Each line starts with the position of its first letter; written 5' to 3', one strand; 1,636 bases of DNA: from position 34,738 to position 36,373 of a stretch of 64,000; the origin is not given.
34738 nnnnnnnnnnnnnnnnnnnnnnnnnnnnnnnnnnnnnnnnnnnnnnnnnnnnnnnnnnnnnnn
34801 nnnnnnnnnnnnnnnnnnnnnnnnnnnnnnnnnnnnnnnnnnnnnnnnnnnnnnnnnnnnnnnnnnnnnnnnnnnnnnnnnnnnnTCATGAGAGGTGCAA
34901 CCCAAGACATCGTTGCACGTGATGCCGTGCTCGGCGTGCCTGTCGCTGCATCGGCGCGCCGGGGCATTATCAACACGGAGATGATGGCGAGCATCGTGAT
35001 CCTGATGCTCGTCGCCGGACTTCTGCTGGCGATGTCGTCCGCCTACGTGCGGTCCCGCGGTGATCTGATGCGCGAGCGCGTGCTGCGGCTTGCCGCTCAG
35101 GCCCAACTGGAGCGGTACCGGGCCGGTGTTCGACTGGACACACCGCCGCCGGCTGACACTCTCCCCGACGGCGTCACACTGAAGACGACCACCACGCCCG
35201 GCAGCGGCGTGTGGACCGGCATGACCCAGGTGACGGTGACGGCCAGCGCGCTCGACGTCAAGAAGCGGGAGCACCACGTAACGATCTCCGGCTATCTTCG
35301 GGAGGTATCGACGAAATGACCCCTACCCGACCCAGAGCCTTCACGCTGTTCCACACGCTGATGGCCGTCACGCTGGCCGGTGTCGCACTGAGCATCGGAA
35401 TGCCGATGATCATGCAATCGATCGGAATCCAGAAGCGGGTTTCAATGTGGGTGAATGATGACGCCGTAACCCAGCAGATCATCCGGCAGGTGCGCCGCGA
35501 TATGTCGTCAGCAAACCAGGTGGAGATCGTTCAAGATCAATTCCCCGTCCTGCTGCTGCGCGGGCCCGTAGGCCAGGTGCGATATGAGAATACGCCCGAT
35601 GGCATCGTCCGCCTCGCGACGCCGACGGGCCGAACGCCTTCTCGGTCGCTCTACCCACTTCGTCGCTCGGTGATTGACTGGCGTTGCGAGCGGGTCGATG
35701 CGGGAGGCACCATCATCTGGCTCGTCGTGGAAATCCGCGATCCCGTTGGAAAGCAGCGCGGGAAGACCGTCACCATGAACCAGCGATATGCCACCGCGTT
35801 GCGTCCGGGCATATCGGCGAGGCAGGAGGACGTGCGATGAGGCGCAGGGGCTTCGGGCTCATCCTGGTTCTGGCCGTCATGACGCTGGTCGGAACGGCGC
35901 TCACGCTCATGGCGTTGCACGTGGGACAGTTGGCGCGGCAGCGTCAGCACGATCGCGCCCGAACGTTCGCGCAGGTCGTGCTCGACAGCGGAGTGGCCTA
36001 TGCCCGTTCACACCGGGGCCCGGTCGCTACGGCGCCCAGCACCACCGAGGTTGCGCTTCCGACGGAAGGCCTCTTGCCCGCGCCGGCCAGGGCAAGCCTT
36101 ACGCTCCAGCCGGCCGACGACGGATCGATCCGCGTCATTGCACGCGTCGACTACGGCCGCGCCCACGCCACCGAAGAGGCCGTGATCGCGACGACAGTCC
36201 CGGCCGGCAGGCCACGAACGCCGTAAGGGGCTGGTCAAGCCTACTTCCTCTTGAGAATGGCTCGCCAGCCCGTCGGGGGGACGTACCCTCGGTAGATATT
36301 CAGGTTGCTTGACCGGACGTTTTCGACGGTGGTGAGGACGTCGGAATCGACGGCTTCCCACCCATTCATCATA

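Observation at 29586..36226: ECF sigma/anti-sigma pair divergent from a minimal GspE-GspF-GspF'-pseudopilin module with no secretin, peptidase or GspL/M/C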

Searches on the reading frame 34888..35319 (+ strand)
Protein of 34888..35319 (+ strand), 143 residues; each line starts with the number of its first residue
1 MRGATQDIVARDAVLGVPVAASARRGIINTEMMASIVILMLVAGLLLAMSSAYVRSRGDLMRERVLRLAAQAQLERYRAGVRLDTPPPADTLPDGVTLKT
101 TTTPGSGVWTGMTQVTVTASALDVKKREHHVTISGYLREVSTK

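Call 3: search_protein_families(library=pfam, proteins=[window:34888-35316:+], max_evalue=0.1)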
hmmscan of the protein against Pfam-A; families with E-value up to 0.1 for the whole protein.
seq(143 aa): 1 family
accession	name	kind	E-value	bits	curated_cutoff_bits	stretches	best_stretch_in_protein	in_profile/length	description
PF14991.11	MLANA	-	0.018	15.8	27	1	21-58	13-50/117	Protein melan-A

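Call 4: search_protein_families(library=ncbifam, proteins=[window:34888-35316:+], max_evalue=0.1)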
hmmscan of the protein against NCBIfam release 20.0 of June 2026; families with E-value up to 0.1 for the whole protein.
seq(143 aa): 1 family
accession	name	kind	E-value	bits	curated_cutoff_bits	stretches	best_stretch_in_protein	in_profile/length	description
NF041013.1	T4P_ComGE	equivalog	0.015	15.4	49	1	25-77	4-56/83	competence type IV pilus minor pilin ComGE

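Call 30: search_solved_structures(query=A2, max_evalue=10)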
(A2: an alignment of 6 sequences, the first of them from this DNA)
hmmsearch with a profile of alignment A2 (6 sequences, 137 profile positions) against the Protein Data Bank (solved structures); distinct sequences matched with E-value up to 10: 11.
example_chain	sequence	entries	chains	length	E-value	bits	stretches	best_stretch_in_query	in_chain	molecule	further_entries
4ypm_A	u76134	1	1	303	0.14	15.1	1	59-131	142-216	Lon protease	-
5e7s_A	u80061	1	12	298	0.15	15.1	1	59-131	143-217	Lon protease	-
4ypl_A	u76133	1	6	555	0.38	13.7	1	59-131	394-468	Lon protease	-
8k3y_F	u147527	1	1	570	0.39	13.7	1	59-131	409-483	Lon protease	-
7ypj_A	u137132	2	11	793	0.62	13.1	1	59-131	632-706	Lon protease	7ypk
8k3y_A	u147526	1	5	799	0.62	13.1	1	59-131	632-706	Lon protease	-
7yph_A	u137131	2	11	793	0.64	13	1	59-131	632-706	Lon protease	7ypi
7fd4_B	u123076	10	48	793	0.64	13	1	59-131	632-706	Lon protease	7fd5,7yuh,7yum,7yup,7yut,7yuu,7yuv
6wqh_A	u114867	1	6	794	0.65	13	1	59-131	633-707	Lon protease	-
7fid_B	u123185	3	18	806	0.65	13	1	59-131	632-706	Lon protease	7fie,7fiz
7tgg_A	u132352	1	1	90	1.3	12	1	13-66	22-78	Geopilin domain 1 protein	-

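Call 40: find_homologous_proteins(query=window:34888-35319:+, max_evalue=0.001)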
Query window:34888-35319:+ (143 aa): 7 proteins with E <= 0.001 among 304 candidates.
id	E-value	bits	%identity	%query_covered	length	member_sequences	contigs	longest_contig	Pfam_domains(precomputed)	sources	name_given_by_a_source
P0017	4.6e-82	290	99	100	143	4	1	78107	-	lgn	-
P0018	6.2e-39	151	57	89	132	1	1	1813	-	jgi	jgi:hypothetical protein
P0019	1.6e-37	146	63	78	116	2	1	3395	-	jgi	-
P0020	3.3e-28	116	52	83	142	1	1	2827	-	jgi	jgi:type II secretory pathway pseudopilin PulG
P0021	4.6e-27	112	50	83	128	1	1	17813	-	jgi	-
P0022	5.7e-27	112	50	83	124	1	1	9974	-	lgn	-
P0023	2.5e-8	52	32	79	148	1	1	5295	-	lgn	-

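Call 42: find_encoding_contigs(protein=P0023, flank=6000, max_places=3)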
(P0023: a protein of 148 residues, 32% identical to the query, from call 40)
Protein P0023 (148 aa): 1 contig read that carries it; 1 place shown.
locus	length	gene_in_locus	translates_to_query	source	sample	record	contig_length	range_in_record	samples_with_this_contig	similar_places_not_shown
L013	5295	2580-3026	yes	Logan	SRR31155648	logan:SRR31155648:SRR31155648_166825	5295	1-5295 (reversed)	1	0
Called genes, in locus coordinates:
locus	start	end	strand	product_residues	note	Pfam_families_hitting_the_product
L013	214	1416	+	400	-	PF00482:T2SSF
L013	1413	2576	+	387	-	PF00482:T2SSF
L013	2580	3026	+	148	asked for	-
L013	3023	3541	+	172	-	-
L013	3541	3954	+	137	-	-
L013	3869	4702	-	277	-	-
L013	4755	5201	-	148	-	PF02861:Clp_N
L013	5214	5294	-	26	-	?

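Call 43: find_encoding_contigs(protein=P0021, flank=10000, max_places=3)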
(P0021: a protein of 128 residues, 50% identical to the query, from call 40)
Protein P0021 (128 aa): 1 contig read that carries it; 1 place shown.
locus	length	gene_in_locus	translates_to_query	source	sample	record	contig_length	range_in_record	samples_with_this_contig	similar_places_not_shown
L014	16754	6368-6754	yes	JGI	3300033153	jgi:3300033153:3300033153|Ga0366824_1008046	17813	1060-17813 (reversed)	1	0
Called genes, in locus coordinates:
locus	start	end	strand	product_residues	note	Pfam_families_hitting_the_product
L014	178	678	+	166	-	-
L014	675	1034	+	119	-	-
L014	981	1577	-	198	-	-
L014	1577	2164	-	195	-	PF04542:Sigma70_r2, PF08281:Sigma70_r4_2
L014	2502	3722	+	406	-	PF00437:T2SSE, PF25199:nSTAND_NTPase5 (faint)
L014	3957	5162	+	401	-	PF00482:T2SSF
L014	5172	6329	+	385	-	PF00482:T2SSF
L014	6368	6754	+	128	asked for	-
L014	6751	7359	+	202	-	-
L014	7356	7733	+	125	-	-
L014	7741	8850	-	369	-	PF05222:AlaDh_PNT_N, PF02826:2-Hacid_dh_C (faint), PF01262:AlaDh_PNT_C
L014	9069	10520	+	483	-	-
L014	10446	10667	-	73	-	-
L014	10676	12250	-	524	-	PF00474:SSF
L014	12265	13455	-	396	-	PF02746:MR_MLE_N, PF13378:MR_MLE_C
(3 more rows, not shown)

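Call 58: predict_structure(alignment_id=A5)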
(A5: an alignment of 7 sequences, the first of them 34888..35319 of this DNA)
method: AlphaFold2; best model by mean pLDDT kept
length: 143 residues; sequences in the alignment: 7
mean_pLDDT: 80.4   pTM: 0.57
mean pLDDT of the five models: 80.4, 78.5, 78.3, 77.4, 76.9
residues with pLDDT >= 90: 54; 70-90: 58; 50-70: 16; < 50: 15
segments of 3 or more residues with pLDDT < 50: 1-3, 11-13, 15-18
pLDDT, mean of each block of 10 residues (from residue 1): 48 47 64 91 94 88 92 90 82 87 89 92 86 85 52
secondary structure, 60 per line:
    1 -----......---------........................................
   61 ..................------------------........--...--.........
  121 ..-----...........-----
elements in order: H6-11 H21-78 E97-104 E112-122 E128-138

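Call 62: fold_search(model_id=the predicted structure, library=pdb)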
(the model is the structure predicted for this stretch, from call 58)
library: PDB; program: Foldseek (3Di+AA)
matches with E <= 10: 674; with E <= 0.001: 0
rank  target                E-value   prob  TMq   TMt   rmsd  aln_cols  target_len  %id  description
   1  6dgu_D                4.3e-01  0.20  0.21  0.13   5.7        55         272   20  PER-2 class A extended-spectrum beta-lactamase crystal structure at 2.69 Angstrom resolution (released 2019-05-22)
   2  3cin                  4.6e-01  0.44  0.18  0.07   2.5        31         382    6  CRYSTAL STRUCTURE OF A MYO-INOSITOL-1-PHOSPHATE SYNTHASE-RELATED PROTEIN (TM_1419) FROM THERMOTOGA MARITIMA MSB8 AT 1.70 (released 2008-03-25)
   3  7m22_D                4.9e-01  0.06  0.16  0.19  12.6        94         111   11  Cryo-EM structure of the HCMV pentamer bound by human neuropilin 2 (released 2021-08-11)
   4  2n6f_MODEL_1_A        5.2e-01  0.21  0.19  0.20   6.7        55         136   11  Structure of Pleiotrophin (released 2016-04-20)
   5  6bw4_C                5.5e-01  0.09  0.19  0.09  10.6        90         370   12  Crystal structure of RBBP4 in complex with PRDM16 N-terminal peptide (released 2017-12-27)
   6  6dr1                  5.9e-01  0.23  0.21  0.12   3.6        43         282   14  YopH PTP1B Chimera 2 PTPase (released 2018-08-29)
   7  6s5x_B                5.9e-01  0.16  0.21  0.30   5.3        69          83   17  Structure of RibR, the most N-terminal Rib domain from Group B Streptococcus species Streptococcus agalactiae (released 2019-12-11)
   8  7m40_B                6.6e-01  0.08  0.18  0.09  10.6        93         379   12  Discovery of small molecule antagonists of human Retinoblastoma Binding Protein 4 (RBBP4) (released 2021-05-12)
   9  4qk0_A                7.0e-01  0.13  0.18  0.06   7.1        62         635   16  Crystal structure of Ara127N-Se, a GH127 beta-L-arabinofuranosidase from Geobacillus Stearothermophilus T6 (released 2015-06-10)
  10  2xyi_A                7.0e-01  0.09  0.18  0.08  11.4        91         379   12  Crystal Structure of Nurf55 in complex with a H4 peptide (released 2011-05-04)
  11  1xxp_A                7.5e-01  0.21  0.22  0.12   3.9        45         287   13  Yersinia YopH (residues 163-468) C403S binds phosphotyrosyl peptide at two sites (released 2005-03-22)
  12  5iv8_D                7.5e-01  0.11  0.15  0.14   6.0        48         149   23  The LPS Transporter LptDE from Klebsiella pneumoniae, core complex (released 2016-05-18)
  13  6bw3_A                7.5e-01  0.08  0.19  0.09  10.2        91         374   12  Crystal structure of RBBP4 in complex with PRDM3 N-terminal peptide (released 2017-12-27)
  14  3o61_A                7.9e-01  0.38  0.21  0.17   3.9        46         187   15  Structure of the E100A E.coli GDP-mannose hydrolase (yffh) in complex with GDP-mannose and Mg++ (released 2011-05-11)
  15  3bxo_A                7.9e-01  0.28  0.22  0.15   3.5        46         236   17  Crystal Structure of Streptomyces venezuelae DesVI (released 2008-03-25)
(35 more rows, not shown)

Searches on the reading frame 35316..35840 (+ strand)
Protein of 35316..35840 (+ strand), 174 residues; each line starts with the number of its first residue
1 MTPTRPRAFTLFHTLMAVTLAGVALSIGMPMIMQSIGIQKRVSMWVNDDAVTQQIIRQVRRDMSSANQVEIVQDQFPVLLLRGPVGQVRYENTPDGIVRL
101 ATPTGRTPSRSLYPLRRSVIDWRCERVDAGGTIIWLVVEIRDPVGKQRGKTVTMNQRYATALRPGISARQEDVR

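Call 3: search_protein_families(library=pfam, proteins=[window:35316-35837:+], max_evalue=0.1)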
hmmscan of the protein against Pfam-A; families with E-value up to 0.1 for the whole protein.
seq(174 aa): 0 families

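Call 4: search_protein_families(library=ncbifam, proteins=[window:35316-35837:+], max_evalue=0.1)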
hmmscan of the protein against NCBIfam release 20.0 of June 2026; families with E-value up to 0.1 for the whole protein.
seq(174 aa): 0 families

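Call 31: search_solved_structures(query=A3, max_evalue=10)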
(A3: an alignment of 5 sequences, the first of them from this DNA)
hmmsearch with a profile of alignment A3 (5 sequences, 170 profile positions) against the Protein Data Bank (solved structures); distinct sequences matched with E-value up to 10: 11.
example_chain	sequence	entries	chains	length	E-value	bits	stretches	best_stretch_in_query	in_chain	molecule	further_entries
9egp_A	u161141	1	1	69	0.011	18.5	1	4-32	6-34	Geopilin domain 1 protein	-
7tgg_A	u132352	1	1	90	0.015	18.1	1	4-32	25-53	Geopilin domain 1 protein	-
9laa_A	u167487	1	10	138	0.017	17.9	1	4-34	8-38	Type IV pilin protein PilA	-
2m7g_A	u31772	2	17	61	0.7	12.7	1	9-32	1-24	Geopilin domain 1 protein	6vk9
8pfb_G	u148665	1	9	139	1.3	11.8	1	9-33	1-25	Type IV pilin PilE1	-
9lab_B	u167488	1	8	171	1.3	11.8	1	4-32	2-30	MSHA major pilin subunit MshA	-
8tob_GA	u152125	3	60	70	1.5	11.6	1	10-37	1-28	Fimbrial protein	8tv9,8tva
2kgo_A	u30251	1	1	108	1.6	11.5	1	40-66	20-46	Uncharacterized protein ybiI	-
8tum_e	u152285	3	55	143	1.6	11.5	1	9-34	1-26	Type IV major pilin protein PilA | Pilin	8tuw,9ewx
8tj2_C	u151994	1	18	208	1.7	11.4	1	9-34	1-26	Type IV major pilin protein PilA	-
1oqw_A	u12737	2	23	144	1.8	11.4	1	9-34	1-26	Fimbrial protein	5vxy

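Call 85: predict_structure(protein=window:35316-35840:+)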
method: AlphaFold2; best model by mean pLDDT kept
length: 174 residues; sequences in the alignment: 1
mean_pLDDT: 38.7   pTM: 0.25
mean pLDDT of the five models: 38.7, 37.8, 36.5, 34.7, 33.0
residues with pLDDT >= 90: 0; 70-90: 0; 50-70: 27; < 50: 147
segments of 3 or more residues with pLDDT < 50: 28-56, 58-174
pLDDT, mean of each block of 10 residues (from residue 1): 57 64 53 32 32 45 39 39 37 36 31 32 36 39 33 29 28 28
secondary structure, 60 per line:
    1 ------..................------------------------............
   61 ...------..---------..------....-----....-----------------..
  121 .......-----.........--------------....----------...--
elements in order: H7-24 H49-63 E89-92 E98-101 E119-127 E133-141 H156-159

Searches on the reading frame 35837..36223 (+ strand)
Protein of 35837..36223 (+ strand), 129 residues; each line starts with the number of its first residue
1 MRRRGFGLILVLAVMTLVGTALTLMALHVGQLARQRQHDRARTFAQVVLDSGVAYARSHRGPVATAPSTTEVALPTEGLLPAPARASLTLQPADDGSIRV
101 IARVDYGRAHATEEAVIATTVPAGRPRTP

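Call 3: search_protein_families(library=pfam, proteins=[window:35837-36223:+], max_evalue=0.1)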
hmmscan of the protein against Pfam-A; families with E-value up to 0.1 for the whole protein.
seq(129 aa): 1 family
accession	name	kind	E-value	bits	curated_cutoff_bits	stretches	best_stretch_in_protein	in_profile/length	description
PF24369.1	DUF7525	-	0.026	15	27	1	4-59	8-55/57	Family of unknown function (DUF7525)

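Call 4: search_protein_families(library=ncbifam, proteins=[window:35837-36223:+], max_evalue=0.1)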
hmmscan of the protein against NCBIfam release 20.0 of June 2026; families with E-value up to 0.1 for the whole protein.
seq(129 aa): 4 families
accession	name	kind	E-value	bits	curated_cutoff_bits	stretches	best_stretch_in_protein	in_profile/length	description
TIGR01708.2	typeII_sec_gspH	equivalog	0.014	15.4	80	1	4-45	2-45/169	type II secretion system minor pseudopilin GspH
TIGR01707.1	gspI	equivalog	0.024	15.1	44.35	1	5-66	1-62/101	type II secretion system minor pseudopilin GspI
NF037980.1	T2SS_GspK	equivalog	0.03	13.8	130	1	4-58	2-56/307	type II secretion system minor pseudopilin GspK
NF047828.1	T3SSXpsI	equivalog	0.056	13.5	150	1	4-51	2-53/132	type II secretion system protein XpsI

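Call 32: search_solved_structures(query=A4, max_evalue=10)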
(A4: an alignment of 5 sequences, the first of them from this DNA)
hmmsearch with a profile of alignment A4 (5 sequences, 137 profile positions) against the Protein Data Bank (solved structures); distinct sequences matched with E-value up to 10: 5.
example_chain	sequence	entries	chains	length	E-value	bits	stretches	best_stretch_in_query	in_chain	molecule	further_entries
9xqc_R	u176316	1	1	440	0.32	14.3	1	20-110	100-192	Probable G-protein coupled receptor 75,Maltose/maltodextrin-binding periplasmic protein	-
5o4u_A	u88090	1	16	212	0.44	13.9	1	5-57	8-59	Flagellin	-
9gg2_A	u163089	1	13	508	0.51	13.7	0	60-100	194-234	Structural polyprotein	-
7y5e_YL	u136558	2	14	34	0.63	13.4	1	5-32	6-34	Photosystem II reaction center protein Ycf12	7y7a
9xqn_A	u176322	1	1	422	1.2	12.5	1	20-94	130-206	Probable G-protein coupled receptor 75,Soluble cytochrome b562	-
